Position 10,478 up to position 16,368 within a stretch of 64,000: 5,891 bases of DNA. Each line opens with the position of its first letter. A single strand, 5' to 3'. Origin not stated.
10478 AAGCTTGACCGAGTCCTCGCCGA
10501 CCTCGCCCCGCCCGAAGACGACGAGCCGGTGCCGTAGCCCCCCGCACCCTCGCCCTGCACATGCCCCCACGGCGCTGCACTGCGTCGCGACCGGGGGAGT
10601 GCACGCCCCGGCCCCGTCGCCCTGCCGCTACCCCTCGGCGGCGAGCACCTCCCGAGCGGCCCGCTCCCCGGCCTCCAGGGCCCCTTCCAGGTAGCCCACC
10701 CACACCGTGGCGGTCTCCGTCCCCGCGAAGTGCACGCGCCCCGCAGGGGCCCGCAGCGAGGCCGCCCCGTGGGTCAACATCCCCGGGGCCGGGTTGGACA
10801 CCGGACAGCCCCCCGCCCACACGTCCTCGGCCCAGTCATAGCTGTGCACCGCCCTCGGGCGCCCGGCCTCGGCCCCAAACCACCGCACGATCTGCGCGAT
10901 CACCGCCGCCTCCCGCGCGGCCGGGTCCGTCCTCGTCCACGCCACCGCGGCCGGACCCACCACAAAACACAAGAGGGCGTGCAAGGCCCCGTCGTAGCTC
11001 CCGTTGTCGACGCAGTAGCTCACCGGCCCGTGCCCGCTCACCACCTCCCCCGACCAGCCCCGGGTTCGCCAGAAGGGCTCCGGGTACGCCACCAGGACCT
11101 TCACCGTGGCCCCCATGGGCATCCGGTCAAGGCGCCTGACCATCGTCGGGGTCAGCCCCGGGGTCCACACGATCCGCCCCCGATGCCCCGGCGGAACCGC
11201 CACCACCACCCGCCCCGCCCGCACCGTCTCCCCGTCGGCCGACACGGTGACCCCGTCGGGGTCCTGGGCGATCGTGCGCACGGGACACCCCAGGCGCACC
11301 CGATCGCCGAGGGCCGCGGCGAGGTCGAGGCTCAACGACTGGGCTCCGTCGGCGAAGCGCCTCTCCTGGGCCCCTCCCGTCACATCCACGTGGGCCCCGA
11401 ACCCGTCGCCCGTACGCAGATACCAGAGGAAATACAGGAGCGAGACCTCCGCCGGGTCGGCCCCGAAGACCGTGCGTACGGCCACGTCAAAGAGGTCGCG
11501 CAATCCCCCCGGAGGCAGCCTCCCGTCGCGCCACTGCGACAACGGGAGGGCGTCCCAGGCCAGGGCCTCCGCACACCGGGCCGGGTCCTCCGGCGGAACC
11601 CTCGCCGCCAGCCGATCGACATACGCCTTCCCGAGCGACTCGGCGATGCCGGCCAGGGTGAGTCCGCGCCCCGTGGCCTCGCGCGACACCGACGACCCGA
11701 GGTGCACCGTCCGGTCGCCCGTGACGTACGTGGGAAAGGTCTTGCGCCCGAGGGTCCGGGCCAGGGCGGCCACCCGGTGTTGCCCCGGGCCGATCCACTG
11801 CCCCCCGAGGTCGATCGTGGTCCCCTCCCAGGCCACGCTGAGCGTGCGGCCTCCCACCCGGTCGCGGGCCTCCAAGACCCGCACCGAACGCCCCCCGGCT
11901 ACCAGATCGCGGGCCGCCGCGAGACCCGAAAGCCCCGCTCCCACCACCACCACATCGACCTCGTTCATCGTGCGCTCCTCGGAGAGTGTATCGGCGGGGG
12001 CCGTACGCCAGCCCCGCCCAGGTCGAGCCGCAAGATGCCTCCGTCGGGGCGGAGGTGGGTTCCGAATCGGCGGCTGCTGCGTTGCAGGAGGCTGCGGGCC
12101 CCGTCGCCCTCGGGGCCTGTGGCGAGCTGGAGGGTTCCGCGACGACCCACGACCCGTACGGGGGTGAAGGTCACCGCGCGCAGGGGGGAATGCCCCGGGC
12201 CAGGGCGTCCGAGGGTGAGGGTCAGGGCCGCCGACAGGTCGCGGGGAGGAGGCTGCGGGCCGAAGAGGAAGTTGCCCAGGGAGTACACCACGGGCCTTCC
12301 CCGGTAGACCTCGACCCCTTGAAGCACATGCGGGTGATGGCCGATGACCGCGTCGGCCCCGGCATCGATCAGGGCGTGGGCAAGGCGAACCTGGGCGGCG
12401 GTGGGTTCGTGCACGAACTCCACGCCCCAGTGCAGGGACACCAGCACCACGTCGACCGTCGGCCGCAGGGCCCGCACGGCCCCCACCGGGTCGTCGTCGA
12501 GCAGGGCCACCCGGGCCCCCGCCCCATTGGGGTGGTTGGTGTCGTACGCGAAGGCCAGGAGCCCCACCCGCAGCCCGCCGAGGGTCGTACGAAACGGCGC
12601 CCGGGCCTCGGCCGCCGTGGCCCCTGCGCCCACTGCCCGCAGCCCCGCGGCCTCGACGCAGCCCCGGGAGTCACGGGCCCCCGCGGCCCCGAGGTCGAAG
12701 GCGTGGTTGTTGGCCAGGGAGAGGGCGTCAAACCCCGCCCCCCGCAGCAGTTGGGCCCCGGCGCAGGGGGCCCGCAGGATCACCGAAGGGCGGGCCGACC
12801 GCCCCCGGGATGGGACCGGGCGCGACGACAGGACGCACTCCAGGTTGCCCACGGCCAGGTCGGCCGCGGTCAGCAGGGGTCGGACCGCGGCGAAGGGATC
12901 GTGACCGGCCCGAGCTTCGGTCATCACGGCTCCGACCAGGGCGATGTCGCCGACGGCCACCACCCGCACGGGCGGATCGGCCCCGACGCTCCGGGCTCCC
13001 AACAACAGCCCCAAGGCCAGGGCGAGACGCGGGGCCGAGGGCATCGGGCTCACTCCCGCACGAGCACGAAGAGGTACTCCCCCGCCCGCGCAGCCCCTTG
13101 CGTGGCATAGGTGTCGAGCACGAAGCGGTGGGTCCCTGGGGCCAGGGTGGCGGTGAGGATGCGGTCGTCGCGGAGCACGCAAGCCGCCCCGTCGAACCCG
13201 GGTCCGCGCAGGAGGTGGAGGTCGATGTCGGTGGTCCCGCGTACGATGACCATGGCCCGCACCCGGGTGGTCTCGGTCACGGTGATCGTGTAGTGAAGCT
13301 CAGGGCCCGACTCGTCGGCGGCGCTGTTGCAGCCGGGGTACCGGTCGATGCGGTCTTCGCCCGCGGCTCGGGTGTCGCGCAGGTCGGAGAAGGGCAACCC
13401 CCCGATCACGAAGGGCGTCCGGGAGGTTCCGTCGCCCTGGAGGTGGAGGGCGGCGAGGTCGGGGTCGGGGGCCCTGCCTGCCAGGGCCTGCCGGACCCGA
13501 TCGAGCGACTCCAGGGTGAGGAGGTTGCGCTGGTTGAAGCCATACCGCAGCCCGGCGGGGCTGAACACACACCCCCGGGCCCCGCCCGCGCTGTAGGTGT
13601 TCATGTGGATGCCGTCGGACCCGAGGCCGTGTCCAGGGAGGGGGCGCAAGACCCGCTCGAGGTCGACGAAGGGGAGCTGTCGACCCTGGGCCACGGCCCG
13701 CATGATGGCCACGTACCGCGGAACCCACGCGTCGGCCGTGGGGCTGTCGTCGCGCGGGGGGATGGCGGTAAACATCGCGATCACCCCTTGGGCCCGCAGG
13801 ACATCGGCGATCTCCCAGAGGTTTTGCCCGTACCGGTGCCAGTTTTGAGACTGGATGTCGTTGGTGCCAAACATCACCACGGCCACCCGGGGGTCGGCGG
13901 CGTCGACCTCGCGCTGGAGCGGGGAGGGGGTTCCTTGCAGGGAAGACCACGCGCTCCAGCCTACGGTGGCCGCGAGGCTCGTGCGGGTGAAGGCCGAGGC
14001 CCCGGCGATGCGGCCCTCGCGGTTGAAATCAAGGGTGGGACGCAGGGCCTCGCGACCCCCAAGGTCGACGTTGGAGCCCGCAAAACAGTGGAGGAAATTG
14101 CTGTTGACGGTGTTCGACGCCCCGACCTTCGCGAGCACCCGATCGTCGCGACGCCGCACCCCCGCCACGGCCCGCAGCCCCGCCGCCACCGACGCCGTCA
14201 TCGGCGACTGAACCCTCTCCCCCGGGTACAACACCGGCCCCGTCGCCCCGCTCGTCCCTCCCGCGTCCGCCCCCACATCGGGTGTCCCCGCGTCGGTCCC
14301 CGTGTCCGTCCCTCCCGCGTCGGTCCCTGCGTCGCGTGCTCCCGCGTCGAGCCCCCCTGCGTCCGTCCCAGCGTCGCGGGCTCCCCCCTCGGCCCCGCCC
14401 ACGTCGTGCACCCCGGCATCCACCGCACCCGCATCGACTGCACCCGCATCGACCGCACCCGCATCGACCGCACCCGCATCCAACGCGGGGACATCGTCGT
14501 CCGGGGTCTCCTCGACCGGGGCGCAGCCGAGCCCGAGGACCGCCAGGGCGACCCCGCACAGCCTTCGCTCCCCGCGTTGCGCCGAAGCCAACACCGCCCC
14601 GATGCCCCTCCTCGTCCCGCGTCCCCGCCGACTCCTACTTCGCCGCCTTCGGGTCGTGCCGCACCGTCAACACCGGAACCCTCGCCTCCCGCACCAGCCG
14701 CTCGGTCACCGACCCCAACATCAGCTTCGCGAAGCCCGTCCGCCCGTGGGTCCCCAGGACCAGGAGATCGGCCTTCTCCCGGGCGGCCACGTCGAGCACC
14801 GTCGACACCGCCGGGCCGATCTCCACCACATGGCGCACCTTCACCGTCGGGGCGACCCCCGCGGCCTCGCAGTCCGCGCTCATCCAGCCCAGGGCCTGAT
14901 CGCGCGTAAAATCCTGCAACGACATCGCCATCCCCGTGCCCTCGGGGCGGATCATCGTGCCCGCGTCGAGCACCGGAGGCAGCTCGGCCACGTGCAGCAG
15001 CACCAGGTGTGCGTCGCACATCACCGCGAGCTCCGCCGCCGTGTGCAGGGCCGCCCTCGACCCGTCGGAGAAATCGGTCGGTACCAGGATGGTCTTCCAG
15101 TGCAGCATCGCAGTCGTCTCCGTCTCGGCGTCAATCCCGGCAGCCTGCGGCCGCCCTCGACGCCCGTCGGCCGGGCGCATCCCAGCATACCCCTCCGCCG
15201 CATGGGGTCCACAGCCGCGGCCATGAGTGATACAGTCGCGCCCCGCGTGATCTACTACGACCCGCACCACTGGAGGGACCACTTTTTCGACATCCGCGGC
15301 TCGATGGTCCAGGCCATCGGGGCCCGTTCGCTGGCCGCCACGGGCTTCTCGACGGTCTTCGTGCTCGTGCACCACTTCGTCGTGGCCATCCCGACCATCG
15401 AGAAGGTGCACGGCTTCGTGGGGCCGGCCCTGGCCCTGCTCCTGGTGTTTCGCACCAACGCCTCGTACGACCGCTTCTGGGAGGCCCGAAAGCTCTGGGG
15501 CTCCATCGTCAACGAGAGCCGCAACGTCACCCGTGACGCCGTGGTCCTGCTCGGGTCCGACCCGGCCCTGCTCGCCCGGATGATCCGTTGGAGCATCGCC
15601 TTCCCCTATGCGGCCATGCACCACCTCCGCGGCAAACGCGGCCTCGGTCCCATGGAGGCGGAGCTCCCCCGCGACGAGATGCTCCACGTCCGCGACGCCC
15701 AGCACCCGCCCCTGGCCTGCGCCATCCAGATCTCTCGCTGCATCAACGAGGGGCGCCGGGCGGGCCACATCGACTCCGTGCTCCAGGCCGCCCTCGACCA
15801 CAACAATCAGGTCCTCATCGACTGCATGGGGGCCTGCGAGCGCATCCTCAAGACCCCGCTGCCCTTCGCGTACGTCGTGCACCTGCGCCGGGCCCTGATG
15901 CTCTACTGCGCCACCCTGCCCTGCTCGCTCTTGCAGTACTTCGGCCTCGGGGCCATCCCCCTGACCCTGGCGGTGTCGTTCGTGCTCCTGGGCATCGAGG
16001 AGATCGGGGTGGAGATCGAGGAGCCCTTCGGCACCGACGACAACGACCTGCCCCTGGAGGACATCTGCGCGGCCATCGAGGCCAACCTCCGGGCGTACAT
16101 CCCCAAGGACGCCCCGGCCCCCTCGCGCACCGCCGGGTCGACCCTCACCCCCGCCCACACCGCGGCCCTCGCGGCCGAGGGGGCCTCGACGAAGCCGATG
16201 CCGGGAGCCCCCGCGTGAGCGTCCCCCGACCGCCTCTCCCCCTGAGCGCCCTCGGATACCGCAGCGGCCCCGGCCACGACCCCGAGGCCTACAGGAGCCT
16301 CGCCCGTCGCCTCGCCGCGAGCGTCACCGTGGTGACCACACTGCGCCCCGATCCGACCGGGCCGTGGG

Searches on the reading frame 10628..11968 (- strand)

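Call 25: search_protein_families(library=pfam, proteins=[window:10628-11968:-], max_evalue=0.001)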
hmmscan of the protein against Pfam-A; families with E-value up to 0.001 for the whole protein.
window:10628-11968:- (446 aa): 9 families
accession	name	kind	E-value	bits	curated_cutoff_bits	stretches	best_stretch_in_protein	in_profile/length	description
PF01593.30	Amino_oxidase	-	1.6e-65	222.6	19.8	1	13-442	1-443/443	Flavin containing amine oxidoreductase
PF13450.12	NAD_binding_8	-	2.4e-12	47.4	21.9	1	8-71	1-66/68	NAD(P)-binding Rossmann-like domain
PF01266.30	DAO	-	1.5e-08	35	27.9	1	5-42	1-38/353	FAD dependent oxidoreductase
PF07992.20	Pyr_redox_2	-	2e-05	24.6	26.1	0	5-41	2-179/291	Pyridine nucleotide-disulphide oxidoreductase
PF00890.30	FAD_binding_2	-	5.1e-05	23.1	20.4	1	5-54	1-47/414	FAD binding domain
PF03486.20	HI0933_like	-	0.00018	21.5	50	0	5-41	2-38/244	HI0933-like protein Rossmann domain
PF12831.13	FAD_oxidored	-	0.00021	21.2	27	1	5-42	1-38/416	FAD dependent oxidoreductase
PF01946.23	Thi4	-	0.00035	20.3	26.2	1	3-41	17-56/235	Thi4 family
PF00070.33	Pyr_redox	-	0.0007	20.5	22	0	6-39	2-35/82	Pyridine nucleotide-disulphide oxidoreductase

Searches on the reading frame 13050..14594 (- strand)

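Call 96: search_protein_families(library=pfam, proteins=[window:13050-14594:-], max_evalue=0.001)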
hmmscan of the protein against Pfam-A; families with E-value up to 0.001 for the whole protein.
window:13050-14594:- (514 aa): 3 families
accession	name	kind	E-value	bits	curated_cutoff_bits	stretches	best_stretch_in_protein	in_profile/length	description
PF13472.12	Lipase_GDSL_2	-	2.4e-14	54.7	32.9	1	211-332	39-172/178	GDSL-like Lipase/Acylhydrolase family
PF04311.20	DUF459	-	0.00012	21.9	27.2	1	226-316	51-153/197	Protein of unknown function (DUF459)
PF00657.28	Lipase_GDSL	-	0.00057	20.5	23.6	1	225-333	66-198/208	GDSL-like Lipase/Acylhydrolase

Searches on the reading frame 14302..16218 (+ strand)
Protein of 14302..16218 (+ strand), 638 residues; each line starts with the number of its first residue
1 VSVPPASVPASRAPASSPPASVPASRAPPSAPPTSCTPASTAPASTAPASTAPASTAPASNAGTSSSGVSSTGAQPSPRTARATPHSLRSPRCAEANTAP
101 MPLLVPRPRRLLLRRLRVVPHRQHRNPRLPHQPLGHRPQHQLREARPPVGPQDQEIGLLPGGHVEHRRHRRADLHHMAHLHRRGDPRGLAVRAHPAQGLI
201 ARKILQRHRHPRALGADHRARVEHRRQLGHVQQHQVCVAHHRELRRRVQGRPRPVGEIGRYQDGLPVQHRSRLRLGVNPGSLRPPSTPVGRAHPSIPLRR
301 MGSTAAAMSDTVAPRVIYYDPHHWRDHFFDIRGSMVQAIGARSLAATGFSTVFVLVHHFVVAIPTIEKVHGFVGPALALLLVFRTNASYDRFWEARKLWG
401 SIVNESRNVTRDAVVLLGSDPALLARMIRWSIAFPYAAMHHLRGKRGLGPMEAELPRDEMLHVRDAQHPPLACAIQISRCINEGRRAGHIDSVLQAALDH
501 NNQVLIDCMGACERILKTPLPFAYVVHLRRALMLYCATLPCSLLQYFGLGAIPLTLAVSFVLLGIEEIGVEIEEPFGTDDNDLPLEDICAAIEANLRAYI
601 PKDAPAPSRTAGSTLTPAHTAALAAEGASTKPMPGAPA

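Call 96: search_protein_families(library=pfam, proteins=[window:14302-16218:+], max_evalue=0.001)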
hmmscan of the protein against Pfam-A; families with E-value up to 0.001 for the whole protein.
window:14302-16218:+ (638 aa): 1 family
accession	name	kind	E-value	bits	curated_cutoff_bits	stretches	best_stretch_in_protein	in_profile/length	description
PF25539.1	Bestrophin_2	-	1.2e-84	284.7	27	1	321-597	7-287/288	Bacterial/Fungal Bestrophin protein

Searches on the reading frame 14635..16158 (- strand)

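Call 25: search_protein_families(library=pfam, proteins=[window:14635-16158:-], max_evalue=0.001)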
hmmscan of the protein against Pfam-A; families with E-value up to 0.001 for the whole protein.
window:14635-16158:- (507 aa): 1 family
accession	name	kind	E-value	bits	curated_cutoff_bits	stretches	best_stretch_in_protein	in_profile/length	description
PF00582.32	Usp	-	2e-33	116.4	24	1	354-500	2-141/141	Universal stress protein family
